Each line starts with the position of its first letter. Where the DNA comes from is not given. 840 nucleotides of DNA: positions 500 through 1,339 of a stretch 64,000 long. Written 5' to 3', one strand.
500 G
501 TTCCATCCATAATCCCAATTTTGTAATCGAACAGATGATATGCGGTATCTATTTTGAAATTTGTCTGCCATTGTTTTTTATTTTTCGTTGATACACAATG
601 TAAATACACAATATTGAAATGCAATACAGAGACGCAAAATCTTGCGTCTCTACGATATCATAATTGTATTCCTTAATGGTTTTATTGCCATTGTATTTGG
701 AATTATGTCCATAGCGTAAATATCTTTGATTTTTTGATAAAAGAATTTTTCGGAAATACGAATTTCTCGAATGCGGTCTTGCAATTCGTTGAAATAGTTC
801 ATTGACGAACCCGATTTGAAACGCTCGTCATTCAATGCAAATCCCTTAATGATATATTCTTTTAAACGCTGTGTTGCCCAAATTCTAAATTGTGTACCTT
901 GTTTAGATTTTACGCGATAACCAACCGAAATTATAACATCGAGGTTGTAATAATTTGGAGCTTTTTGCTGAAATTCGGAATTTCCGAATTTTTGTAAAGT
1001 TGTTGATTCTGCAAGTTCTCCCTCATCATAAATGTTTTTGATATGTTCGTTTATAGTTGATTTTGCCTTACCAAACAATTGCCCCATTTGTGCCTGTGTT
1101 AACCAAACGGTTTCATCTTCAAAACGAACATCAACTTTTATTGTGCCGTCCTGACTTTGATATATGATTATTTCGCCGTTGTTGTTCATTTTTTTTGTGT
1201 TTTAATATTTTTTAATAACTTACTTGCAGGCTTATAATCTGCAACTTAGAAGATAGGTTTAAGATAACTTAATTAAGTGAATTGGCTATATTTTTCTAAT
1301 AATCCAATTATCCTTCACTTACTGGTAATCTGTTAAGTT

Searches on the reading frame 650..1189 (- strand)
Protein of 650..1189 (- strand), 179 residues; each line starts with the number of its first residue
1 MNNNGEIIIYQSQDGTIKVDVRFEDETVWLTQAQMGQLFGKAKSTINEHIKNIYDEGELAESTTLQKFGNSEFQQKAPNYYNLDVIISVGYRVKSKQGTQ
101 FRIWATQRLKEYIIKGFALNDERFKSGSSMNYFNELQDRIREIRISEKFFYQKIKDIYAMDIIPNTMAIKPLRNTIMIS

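Call 73: search_protein_families(library=pfam, proteins=[window:650-1189:-], max_evalue=0.01)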
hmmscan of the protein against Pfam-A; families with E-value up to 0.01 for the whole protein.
window:650-1189:- (179 aa): 1 family
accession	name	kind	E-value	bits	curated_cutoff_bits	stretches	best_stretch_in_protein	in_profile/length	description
PF13310.11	Virulence_RhuM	-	1.8e-41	142.5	33.7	1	67-160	11-104/252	Virulence protein RhuM family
